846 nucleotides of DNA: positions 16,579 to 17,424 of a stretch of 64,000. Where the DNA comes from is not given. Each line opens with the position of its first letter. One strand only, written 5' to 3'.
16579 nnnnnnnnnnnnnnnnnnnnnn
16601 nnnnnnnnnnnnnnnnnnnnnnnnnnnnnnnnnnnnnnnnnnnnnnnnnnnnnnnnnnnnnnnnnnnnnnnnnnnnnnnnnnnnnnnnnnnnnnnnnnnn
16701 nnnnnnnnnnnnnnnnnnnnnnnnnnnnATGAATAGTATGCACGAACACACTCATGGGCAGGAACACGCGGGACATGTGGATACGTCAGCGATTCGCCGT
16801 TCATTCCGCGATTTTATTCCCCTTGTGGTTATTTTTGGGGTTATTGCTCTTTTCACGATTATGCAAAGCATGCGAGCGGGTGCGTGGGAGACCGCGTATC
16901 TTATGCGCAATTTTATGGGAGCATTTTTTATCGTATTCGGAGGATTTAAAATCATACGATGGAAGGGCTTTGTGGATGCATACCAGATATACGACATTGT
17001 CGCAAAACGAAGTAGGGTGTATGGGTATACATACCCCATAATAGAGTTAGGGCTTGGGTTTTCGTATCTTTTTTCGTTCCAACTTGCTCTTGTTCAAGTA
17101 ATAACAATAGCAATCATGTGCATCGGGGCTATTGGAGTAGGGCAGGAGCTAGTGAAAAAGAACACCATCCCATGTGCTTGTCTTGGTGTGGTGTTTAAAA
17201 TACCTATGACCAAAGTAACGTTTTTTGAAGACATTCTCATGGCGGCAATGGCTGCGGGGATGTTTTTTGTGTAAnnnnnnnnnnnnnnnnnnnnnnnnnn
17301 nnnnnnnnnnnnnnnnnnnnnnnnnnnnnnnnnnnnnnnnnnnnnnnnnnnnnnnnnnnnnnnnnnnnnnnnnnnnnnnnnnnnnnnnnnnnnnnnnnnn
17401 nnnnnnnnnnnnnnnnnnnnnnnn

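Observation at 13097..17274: Extracytoplasmic thiol-redox cluster: Met-rich cupredoxin-like protein, TlpA-like thioredoxin, CcdA, DipZ-like thioredoxin, MsrA, MauE/DoxX-like protein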

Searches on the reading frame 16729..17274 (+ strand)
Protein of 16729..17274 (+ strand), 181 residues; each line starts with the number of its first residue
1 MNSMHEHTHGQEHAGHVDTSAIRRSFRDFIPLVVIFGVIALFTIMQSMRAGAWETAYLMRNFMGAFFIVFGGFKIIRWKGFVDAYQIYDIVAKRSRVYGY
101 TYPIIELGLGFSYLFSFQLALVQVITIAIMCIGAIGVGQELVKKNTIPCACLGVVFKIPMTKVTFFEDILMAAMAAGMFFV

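Call 3: search_protein_families(library=pfam, proteins=[window:16729-17274:+], max_evalue=0.01)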
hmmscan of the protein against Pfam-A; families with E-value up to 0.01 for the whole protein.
window:16729-17274:+ (181 aa): 1 family
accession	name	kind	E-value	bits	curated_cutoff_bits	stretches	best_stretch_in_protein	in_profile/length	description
PF07291.16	MauE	-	1e-13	52.2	27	1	56-179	5-126/128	Methylamine utilisation protein MauE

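Call 4: search_protein_families(library=ncbifam, proteins=[window:16729-17274:+], max_evalue=0.01)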
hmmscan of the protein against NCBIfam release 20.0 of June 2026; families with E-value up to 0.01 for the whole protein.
window:16729-17274:+ (181 aa): 0 families

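Call 31: find_homologous_proteins(query=window:16738-17274:+)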
Query window:16738-17274:+ (178 aa): 318 proteins with E <= 0.001 among 426 candidates; the best 120 are listed.
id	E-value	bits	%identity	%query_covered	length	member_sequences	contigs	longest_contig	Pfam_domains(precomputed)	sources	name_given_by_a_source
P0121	2.1e-112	391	100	100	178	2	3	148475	PF07291.17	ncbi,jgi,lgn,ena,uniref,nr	ncbi:MAG: hypothetical protein COU47_03350 [Candidatus Niyogibacteria bacterium CG10_big_fil_rev_8_2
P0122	3.7e-65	237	59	95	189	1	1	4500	PF07291.17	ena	-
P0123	1.2e-64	235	59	99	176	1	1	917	PF07291.17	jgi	-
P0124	3.4e-62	227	61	89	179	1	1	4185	PF07291.17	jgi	-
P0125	4.3e-60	221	61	97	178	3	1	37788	PF07291.17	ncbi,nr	ncbi:heavy-metal-associated domain-containing protein [Patescibacteria group bacterium]|nr:heavy-met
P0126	6.8e-59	217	61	92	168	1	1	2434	PF07291.17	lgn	-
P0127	2.7e-58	215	55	97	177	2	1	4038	PF07291.17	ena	-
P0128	3.1e-58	215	64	87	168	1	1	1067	PF07291.17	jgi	-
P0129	6.5e-58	213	58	94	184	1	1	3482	PF07291.17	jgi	jgi:hypothetical protein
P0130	2.1e-57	212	57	99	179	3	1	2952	PF07291.17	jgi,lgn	-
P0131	3.6e-57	211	58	98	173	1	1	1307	PF07291.17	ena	-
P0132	5.4e-57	210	60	90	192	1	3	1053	PF19335.6,PF07291.17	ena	-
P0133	6.4e-57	210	60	90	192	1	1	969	PF19335.6,PF07291.17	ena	-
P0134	1.5e-56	209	55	95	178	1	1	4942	PF07291.17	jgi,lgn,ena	-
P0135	3.4e-56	208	57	99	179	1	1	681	PF07291.17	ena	-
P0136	6.9e-56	207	58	90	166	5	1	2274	PF07291.17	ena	-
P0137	7.8e-56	207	58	98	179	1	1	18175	PF07291.17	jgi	jgi:uncharacterized membrane protein YphA (DoxX/SURF4 family)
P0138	2.4e-55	205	61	79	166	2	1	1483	PF07291.17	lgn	-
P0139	8.3e-55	203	53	98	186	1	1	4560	PF07291.17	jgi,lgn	-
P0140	1.1e-54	203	59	91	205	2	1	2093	PF19335.6,PF07291.17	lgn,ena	-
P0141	1.8e-54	202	60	89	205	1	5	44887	PF19335.6,PF07291.17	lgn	-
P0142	2.1e-54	202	58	92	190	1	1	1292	PF19335.6,PF07291.17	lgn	-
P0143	4.2e-54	201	54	93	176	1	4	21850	PF07291.17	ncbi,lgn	-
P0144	5.1e-54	201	56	94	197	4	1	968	PF19335.6,PF07291.17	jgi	-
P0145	5.5e-54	201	55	98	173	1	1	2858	PF07291.17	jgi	jgi:hypothetical protein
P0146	7.1e-54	200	53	99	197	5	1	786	PF19335.6,PF07291.17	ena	-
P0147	1.0e-53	200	62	88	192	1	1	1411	PF19335.6,PF07291.17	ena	-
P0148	1.1e-53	200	53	98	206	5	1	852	PF07291.17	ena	-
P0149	1.1e-53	200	60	88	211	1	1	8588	PF19335.6,PF07291.17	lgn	-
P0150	1.4e-53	199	57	87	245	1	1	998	PF00403.33,PF07291.17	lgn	-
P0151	2.0e-53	199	57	97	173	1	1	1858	PF07291.17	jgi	-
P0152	3.0e-53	198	52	92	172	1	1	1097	PF07291.17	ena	-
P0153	3.0e-53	198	60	85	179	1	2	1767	PF07291.17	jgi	jgi:hypothetical protein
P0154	3.0e-53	198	57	96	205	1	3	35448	PF19335.6,PF07291.17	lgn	-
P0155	3.3e-53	198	61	89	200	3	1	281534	PF19335.6,PF07291.17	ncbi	-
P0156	8.3e-53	197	53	97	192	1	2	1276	PF19335.6,PF07291.17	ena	-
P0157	8.4e-53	197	58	88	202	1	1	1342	PF19335.6,PF07291.17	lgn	-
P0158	1.5e-52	196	56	93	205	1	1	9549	PF07291.17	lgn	-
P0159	2.1e-52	196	60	88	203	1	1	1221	PF19335.6,PF07291.17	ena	-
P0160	3.1e-52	195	56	99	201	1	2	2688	PF19335.6,PF07291.17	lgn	-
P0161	8.6e-52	194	53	97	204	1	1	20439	PF07291.17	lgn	-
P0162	1.1e-51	193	59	89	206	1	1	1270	PF19335.6,PF07291.17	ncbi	-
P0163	1.4e-51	193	52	96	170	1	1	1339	PF07291.17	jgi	-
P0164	1.5e-51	193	60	89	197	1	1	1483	PF19335.6,PF07291.17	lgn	-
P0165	2.0e-51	192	63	84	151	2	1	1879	PF07291.17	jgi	-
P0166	2.7e-51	192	53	94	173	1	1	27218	PF07291.17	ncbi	ncbi:MAG: MauE/DoxX family redox-associated membrane protein [Candidatus Paceibacterota bacterium]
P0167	3.1e-51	192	59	88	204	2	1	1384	PF19335.6,PF07291.17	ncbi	-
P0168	3.2e-51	192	58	88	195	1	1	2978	PF19335.6,PF07291.17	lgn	-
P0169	5.7e-51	191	56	94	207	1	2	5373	PF19335.6,PF07291.17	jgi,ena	-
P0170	6.0e-51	191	55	97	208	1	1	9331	PF19335.6,PF07291.17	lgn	-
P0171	6.4e-51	191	56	88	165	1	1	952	PF07291.17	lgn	-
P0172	7.7e-51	190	51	99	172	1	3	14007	PF07291.17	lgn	-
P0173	8.3e-51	190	56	87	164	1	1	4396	PF07291.17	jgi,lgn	jgi:hypothetical protein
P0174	1.1e-50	190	59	91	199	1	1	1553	PF19335.6,PF07291.17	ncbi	-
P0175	1.3e-50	190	51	96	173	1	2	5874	PF07291.17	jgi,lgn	-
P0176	1.9e-50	189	56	91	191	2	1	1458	PF19335.6,PF07291.17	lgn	-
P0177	2.1e-50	189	53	97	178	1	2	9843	PF07291.17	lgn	-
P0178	2.6e-50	189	51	99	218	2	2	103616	PF07291.17,PF04945.20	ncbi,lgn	-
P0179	3.5e-50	188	58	89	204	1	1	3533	PF19335.6,PF07291.17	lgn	-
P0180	3.6e-50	188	53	99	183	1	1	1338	PF07291.17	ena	-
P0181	3.7e-50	188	53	99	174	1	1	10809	PF07291.17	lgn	-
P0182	7.0e-50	187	52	99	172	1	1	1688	PF07291.17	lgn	-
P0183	7.4e-50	187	54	83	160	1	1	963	PF07291.17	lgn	-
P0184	8.5e-50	187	58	89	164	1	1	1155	PF07291.17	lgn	-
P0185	1.9e-49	186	57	89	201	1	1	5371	PF19335.6,PF07291.17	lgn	-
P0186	2.8e-49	185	57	88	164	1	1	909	PF07291.17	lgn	-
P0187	3.0e-49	185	58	88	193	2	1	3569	PF19335.6,PF07291.17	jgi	-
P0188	7.6e-49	184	56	88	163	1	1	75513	PF07291.17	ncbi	-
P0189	1.0e-48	184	56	87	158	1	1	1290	PF07291.17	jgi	jgi:hypothetical protein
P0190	1.5e-48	183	56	89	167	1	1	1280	PF07291.17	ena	-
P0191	4.9e-48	181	53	94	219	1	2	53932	PF07291.17,PF04945.20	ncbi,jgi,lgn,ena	-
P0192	5.1e-48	181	50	89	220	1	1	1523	PF07291.17,PF04945.20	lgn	-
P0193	5.8e-48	181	47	98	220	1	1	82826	PF07291.17,PF04945.20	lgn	-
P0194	6.0e-48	181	56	88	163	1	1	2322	PF07291.17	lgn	-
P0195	2.1e-47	179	50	94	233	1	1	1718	PF00403.33,PF07291.17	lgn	-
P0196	2.3e-47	179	54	88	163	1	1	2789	PF07291.17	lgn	-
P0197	7.0e-47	178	56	88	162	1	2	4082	PF07291.17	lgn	-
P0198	9.7e-47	177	51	98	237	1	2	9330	PF00403.33,PF07291.17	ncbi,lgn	-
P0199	1.3e-46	177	49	98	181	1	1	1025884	PF07291.17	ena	-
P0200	1.9e-46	176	48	93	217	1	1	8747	PF07291.17,PF04945.20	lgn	-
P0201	2.2e-46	176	53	100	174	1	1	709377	PF07291.17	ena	-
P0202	2.7e-46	176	50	98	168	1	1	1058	PF07291.17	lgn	-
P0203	4.4e-46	175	55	85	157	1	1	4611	PF07291.17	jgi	jgi:hypothetical protein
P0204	5.7e-46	175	54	91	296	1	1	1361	PF02643.21,PF07291.17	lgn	-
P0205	6.5e-46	174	51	96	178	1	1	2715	PF07291.17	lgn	-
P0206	7.4e-46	174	54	89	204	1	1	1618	PF19335.6,PF07291.17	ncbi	-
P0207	9.1e-46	174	52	98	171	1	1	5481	PF07291.17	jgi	-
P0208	1.6e-45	173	57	82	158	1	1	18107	PF07291.17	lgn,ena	-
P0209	1.8e-45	173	64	74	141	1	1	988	PF07291.17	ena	-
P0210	2.0e-45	173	63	69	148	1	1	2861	PF07291.17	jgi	-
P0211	3.9e-45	172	50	86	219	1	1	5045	PF07291.17,PF04945.20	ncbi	-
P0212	7.0e-45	171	53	81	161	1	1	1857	PF07291.17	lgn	-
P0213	8.7e-45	171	51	88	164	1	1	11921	PF07291.17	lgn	-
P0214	1.0e-44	171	48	94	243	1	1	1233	PF00403.33,PF07291.17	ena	-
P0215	1.4e-44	170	59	69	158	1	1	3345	PF07291.17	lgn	-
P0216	2.0e-44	170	53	87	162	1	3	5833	PF07291.17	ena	-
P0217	2.7e-44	169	46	97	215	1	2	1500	PF07291.17,PF04945.20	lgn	-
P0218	5.5e-44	168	53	90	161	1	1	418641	PF07291.17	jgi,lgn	jgi:uncharacterized membrane protein YphA (DoxX/SURF4 family)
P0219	6.2e-44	168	51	82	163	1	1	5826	PF07291.17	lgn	-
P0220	7.9e-44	168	53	87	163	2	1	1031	PF07291.17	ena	-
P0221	1.3e-43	167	54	87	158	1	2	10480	PF07291.17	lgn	-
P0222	2.4e-43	166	50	93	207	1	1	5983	PF19335.6,PF07291.17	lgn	-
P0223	3.3e-43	166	53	87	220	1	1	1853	PF07291.17,PF04945.20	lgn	-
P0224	3.4e-43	166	47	91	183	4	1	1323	PF07291.17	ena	-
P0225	6.5e-43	165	51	87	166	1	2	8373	PF07291.17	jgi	jgi:hypothetical protein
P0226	7.6e-43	164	53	88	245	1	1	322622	PF07291.17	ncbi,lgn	ncbi:MAG: heavy-metal-associated domain-containing protein [Bacteriovoracia bacterium]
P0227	7.9e-43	164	50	89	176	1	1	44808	PF07291.17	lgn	-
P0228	1.2e-42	164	50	93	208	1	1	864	PF19335.6,PF07291.17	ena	-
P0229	1.3e-42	164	51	88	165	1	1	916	PF07291.17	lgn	-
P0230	1.5e-42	164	51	88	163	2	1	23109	PF07291.17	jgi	-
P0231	1.5e-42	163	53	87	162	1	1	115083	PF07291.17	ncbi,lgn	-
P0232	1.7e-42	163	46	96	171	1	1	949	PF07291.17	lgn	-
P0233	3.3e-42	162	48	96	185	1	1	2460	PF07291.17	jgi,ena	-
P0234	3.5e-42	162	54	87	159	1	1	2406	PF07291.17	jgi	jgi:hypothetical protein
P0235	5.1e-42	162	48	100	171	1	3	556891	PF07291.17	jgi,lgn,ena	-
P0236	5.6e-42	162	49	93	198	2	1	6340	PF19335.6,PF07291.17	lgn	-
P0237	5.6e-42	162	48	98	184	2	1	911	PF07291.17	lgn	-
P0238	9.3e-42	161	46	88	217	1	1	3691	PF07291.17,PF04945.20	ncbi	-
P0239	9.4e-42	161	55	98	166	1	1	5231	PF07291.17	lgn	-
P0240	1.8e-41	160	52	88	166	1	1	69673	PF07291.17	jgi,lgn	-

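Call 33: find_encoding_contigs(protein=P0125, flank=6000, max_places=2)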
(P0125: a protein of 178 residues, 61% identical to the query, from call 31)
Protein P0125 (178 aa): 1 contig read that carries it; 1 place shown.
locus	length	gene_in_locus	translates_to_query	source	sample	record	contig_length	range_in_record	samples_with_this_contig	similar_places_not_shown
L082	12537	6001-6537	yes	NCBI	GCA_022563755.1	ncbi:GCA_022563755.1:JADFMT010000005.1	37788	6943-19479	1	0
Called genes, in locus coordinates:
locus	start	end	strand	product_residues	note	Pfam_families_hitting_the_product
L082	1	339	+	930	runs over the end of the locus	PF03699:UPF0182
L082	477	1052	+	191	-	PF09335:VTT_dom (weak)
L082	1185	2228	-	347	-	PF00251:Glyco_hydro_32N (faint), PF04041:Glyco_hydro_130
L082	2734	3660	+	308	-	-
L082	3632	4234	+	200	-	-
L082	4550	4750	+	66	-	PF00313:CSD, PF08206:OB_RNB (weak)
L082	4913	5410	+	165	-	-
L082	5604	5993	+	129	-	-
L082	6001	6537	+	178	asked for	PF07291:MauE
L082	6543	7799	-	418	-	PF07690:MFS_1, PF11700:ATG22, PF07690:MFS_1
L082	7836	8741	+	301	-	PF01073:3Beta_HSD, PF01370:Epimerase, PF13460:NAD_binding_10 (weak), PF16363:GDP_Man_Dehyd, PF08338:DUF1731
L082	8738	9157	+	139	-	PF01648:ACPS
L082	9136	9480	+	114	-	-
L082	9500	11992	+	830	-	PF00501:AMP-binding, PF00550:PP-binding (weak), PF01553:Acyltransferase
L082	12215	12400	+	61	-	-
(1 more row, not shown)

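Call 34: find_encoding_contigs(protein=P0155, flank=6000, max_places=2)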
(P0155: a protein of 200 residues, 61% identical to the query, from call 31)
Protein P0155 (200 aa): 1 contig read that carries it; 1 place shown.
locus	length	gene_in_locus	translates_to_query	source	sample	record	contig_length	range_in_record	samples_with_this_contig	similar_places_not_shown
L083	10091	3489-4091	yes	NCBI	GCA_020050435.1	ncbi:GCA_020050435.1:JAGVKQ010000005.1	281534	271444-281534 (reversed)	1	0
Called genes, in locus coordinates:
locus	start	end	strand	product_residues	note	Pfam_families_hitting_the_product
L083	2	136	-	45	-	?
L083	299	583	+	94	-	PF04945:YHS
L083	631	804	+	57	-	PF04945:YHS (weak)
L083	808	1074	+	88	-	-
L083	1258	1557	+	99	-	-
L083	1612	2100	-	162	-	-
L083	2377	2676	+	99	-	PF04945:YHS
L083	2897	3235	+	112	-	PF03860:Csp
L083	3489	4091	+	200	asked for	PF19335:HMBD, PF07291:MauE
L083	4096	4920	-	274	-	-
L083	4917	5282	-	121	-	-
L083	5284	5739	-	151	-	-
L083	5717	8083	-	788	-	PF12965:DUF3854, PF19263:DUF5906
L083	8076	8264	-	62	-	-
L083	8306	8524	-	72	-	-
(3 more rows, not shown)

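Call 35: find_encoding_contigs(protein=P0178, flank=6000, max_places=1)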
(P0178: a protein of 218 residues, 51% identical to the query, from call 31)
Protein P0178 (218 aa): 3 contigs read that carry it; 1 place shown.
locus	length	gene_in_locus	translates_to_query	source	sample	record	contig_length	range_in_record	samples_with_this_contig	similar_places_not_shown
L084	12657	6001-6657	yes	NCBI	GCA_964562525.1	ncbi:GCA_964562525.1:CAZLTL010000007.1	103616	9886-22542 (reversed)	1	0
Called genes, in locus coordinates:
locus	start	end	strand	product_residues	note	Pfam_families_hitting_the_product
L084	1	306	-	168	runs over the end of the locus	PF00210:Ferritin, PF02915:Rubrerythrin (weak)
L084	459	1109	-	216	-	PF00881:Nitroreductase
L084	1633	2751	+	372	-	PF19335:HMBD, PF25944:Beta-barrel_RND (weak), PF25954:Beta-barrel_RND_2, PF25975:CzcB_C (weak), PF25989:YknX_C (weak)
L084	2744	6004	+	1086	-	PF00873:ACR_tran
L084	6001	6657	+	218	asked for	PF04945:YHS, PF07291:MauE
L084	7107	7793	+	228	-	PF00230:MIP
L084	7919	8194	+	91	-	-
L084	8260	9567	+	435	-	PF02321:OEP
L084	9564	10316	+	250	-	PF25967:RND-MFP_C (faint), PF25989:YknX_C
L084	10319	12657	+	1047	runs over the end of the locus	PF00873:ACR_tran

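Call 36: find_encoding_contigs(protein=P0201, flank=6000, max_places=1)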
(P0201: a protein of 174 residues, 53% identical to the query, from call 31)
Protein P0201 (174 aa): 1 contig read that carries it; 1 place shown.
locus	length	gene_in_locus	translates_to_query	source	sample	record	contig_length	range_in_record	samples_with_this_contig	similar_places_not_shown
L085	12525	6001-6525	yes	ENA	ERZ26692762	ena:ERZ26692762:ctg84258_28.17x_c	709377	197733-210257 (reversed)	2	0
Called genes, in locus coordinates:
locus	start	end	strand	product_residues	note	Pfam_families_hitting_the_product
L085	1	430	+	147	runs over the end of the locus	PF00072:Response_reg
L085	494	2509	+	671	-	PF00041:fn3, PF16656:Pur_ac_phosph_N (weak), PF00041:fn3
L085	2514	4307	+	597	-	PF19077:Big_13 (faint)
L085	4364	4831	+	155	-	-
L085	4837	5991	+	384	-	PF14240:YHYH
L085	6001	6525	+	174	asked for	PF07291:MauE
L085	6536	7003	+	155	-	-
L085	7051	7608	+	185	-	PF04542:Sigma70_r2, PF08281:Sigma70_r4_2, PF04545:Sigma70_r4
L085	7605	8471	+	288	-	-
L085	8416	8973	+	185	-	-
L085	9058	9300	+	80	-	PF01329:Pterin_4a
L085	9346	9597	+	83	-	-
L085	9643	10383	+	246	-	PF01145:Band_7, PF13421:Band_7_1 (weak)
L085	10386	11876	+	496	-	-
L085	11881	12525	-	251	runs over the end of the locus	PF03372:Exo_endo_phos (weak)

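Call 37: find_encoding_contigs(protein=P0188, flank=6000, max_places=1)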
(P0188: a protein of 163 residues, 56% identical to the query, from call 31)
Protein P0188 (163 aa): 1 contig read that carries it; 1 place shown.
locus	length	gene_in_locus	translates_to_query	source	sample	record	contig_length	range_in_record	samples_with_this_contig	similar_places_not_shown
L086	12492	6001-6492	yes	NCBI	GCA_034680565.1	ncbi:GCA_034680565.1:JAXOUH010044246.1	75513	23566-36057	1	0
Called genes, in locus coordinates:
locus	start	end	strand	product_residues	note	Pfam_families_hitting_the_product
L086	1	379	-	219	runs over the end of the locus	-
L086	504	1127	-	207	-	PF04199:Cyclase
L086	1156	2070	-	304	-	PF02826:2-Hacid_dh_C, PF03446:NAD_binding_2, PF03807:F420_oxidored, PF07991:KARI_N (weak), PF10727:Rossmann-like (faint), PF02153:PDH_N, PF00393:6PGD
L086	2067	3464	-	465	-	PF00479:G6PD_N, PF02781:G6PD_C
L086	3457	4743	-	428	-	PF00342:PGI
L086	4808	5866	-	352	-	PF02685:Glucokinase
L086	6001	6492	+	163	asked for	PF07291:MauE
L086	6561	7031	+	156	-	PF00085:Thioredoxin, PF13098:Thioredoxin_2 (weak)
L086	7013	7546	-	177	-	-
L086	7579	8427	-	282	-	-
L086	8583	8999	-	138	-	-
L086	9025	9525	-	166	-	-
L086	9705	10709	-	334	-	PF00268:Ribonuc_red_sm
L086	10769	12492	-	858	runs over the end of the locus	PF00317:Ribonuc_red_lgN, PF02867:Ribonuc_red_lgC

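Call 38: find_encoding_contigs(protein=P0235, flank=6000, max_places=1)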
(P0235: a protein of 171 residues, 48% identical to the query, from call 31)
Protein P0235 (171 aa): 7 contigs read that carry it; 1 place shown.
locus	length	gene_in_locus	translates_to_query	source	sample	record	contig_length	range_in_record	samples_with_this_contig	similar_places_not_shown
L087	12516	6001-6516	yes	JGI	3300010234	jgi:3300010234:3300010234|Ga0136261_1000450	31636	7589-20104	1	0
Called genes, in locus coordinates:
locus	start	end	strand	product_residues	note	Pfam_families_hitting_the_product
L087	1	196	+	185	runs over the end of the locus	PF13238:AAA_18, PF00406:ADK, PF02223:Thymidylate_kin (faint), PF13207:AAA_17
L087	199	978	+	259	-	PF00557:Peptidase_M24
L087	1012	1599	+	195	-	PF00334:NDK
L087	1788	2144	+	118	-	PF09997:DUF2238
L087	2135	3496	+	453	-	PF00753:Lactamase_B, PF23023:Anti-Pycsar_Apyc1 (weak), PF12706:Lactamase_B_2 (weak), PF16661:Lactamase_B_6, PF10996:Beta-Casp, PF07521:RMMBL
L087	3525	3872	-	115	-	PF00453:Ribosomal_L20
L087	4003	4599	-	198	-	PF05198:IF3_N, PF00707:IF3_C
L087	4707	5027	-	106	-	-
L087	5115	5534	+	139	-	PF00173:Cyt-b5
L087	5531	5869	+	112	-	PF07681:DoxX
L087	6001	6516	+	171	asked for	PF07291:MauE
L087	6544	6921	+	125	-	-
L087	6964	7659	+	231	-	PF13462:Thioredoxin_4, PF13098:Thioredoxin_2 (weak), PF01323:DSBA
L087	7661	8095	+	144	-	-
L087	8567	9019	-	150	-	PF01668:SmpB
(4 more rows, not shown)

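Call 88: search_protein_families(library=ncbifam, proteins=[window:16738-17274:+], max_evalue=0.01)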
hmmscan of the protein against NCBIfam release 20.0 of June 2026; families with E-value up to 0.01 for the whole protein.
window:16738-17274:+ (178 aa): 0 families
